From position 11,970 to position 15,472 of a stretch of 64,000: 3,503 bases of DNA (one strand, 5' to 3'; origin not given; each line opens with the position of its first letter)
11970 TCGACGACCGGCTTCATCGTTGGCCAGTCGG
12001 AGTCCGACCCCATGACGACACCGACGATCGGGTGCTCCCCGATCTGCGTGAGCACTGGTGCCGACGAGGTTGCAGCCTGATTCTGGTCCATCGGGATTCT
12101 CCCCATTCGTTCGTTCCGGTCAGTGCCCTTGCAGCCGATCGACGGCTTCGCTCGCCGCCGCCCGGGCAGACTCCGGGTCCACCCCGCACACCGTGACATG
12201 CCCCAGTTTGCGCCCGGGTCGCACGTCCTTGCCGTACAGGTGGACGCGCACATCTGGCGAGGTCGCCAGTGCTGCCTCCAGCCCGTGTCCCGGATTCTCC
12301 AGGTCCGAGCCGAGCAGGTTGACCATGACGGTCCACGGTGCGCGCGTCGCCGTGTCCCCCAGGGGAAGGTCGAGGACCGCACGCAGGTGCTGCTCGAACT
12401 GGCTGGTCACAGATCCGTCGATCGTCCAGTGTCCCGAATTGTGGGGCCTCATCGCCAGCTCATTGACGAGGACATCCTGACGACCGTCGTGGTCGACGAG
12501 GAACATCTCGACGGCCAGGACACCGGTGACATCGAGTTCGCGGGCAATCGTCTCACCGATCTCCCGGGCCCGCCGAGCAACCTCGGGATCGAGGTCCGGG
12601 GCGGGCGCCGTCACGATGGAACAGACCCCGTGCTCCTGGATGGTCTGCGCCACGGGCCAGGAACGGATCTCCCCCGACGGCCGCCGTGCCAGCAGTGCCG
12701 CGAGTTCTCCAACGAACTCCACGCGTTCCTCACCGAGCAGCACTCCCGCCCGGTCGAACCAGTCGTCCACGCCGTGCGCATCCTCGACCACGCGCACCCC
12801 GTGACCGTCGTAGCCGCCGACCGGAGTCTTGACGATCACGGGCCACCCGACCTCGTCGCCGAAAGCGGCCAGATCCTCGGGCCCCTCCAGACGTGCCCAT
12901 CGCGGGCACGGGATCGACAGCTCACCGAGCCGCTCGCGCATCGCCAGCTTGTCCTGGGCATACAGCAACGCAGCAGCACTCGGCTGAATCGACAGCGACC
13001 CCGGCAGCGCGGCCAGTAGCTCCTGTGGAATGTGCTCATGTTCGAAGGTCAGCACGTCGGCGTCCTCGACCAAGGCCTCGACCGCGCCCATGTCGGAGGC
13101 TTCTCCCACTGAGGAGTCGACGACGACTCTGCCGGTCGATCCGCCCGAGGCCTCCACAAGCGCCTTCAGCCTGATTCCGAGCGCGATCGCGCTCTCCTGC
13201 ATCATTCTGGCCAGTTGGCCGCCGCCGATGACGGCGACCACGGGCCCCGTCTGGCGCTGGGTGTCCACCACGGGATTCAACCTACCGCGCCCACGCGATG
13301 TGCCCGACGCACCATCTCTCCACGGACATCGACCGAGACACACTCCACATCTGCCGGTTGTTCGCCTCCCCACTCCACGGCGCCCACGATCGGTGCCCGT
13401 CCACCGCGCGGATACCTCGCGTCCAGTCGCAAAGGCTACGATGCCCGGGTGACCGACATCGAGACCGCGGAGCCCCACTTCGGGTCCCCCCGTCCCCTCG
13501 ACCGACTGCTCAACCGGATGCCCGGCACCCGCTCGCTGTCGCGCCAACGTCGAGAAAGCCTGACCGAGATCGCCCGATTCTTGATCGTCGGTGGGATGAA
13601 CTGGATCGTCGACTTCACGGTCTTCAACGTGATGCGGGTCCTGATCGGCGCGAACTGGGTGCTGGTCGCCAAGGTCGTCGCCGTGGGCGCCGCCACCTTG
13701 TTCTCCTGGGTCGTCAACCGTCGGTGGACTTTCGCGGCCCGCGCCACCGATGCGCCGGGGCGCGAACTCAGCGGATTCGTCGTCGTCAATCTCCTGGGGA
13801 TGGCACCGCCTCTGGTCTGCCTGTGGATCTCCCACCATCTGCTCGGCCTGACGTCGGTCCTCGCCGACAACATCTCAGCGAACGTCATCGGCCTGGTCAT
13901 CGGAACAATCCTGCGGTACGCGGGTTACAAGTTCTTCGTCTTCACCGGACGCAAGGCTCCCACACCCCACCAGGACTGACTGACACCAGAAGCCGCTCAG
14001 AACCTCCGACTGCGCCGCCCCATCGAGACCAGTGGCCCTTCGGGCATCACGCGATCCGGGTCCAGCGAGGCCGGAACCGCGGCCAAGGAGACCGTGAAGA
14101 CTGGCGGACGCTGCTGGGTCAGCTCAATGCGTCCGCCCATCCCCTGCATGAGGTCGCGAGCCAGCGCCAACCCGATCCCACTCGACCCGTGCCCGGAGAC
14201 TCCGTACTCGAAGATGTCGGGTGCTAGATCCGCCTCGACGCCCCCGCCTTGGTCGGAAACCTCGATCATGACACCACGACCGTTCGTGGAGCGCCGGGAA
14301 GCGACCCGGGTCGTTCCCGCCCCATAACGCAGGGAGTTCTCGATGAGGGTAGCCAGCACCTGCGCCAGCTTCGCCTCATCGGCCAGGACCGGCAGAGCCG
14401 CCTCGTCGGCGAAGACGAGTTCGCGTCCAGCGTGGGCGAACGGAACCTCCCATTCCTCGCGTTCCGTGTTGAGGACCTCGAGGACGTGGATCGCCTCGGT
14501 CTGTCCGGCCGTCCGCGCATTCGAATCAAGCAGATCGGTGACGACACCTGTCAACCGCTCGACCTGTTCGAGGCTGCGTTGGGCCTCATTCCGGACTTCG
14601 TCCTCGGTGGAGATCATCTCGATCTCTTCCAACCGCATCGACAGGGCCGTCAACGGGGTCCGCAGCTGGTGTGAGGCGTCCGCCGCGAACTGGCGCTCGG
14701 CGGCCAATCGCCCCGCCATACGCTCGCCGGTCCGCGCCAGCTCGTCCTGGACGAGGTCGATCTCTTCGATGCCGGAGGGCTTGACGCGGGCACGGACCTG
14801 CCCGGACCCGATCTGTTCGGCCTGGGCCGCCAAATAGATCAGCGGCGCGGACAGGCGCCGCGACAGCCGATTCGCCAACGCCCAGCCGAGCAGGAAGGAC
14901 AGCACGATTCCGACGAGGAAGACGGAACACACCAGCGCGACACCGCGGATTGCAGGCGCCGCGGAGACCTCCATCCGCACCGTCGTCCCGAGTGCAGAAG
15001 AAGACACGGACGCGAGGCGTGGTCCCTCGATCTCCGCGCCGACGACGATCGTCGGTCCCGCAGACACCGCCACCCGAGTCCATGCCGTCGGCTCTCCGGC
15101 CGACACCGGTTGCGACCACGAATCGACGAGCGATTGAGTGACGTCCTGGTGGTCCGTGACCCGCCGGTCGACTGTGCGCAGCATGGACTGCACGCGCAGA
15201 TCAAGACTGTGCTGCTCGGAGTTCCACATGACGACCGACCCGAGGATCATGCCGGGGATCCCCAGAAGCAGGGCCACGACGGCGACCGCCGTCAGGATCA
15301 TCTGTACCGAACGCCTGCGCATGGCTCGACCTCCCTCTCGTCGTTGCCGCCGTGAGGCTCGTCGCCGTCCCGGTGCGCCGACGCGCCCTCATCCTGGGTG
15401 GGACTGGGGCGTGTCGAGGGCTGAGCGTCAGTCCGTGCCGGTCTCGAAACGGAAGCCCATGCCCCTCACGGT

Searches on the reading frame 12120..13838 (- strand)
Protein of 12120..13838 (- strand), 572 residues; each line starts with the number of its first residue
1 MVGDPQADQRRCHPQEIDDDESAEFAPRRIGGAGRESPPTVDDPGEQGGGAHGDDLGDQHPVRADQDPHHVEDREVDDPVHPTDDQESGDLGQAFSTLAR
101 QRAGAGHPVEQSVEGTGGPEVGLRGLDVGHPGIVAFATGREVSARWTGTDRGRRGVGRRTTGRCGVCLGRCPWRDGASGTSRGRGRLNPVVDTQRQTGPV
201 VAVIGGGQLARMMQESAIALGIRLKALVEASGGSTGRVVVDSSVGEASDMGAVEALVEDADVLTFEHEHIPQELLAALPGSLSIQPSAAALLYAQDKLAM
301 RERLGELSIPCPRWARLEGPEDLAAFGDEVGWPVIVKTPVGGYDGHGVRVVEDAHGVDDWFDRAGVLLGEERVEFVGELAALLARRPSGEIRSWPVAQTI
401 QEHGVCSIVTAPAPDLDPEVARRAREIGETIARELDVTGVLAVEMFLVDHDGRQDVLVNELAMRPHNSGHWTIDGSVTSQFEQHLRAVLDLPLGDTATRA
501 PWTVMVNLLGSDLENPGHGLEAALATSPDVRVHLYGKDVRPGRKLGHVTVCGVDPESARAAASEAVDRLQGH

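Call 64: search_protein_families(library=pfam, proteins=[window:12120-13838:-], max_evalue=0.00001)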
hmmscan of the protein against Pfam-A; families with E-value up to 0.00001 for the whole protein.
window:12120-13838:- (572 aa): 4 families
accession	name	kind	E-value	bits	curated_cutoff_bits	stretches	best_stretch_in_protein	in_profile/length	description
PF02222.28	ATP-grasp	-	9.8e-47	159.3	27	1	304-481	3-179/179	ATP-grasp domain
PF17769.7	PurK_C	-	2.1e-17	63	22.6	1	503-560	1-55/56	Phosphoribosylaminoimidazole carboxylase C-terminal domain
PF22660.2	RS_preATP-grasp-like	-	3.3e-16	59.9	27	1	201-295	4-98/98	Ribonucleotide synthetase preATP-grasp domain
PF02786.22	CPSase_L_D2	-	1.8e-07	31.4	19.8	0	296-364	1-70/211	Carbamoyl-phosphate synthase L chain, ATP binding domain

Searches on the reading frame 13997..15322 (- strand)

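Call 64: search_protein_families(library=pfam, proteins=[window:13997-15322:-], max_evalue=0.00001)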
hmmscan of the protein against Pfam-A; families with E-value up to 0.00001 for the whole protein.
window:13997-15322:- (441 aa): 3 families
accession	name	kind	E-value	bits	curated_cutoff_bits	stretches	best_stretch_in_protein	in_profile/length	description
PF02518.31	HATPase_c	-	3.7e-14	53.6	26.4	1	315-409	2-103/111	Histidine kinase-, DNA gyrase B-, and HSP90-like ATPase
PF00512.31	HisKA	-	2.5e-12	47.1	26.9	1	209-267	2-60/66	His Kinase A (phospho-acceptor) domain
PF18092.7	DraK_HK_N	-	8.4e-06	26.6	26.4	1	34-120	5-86/86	DraK Histidine Kinase N-terminal domain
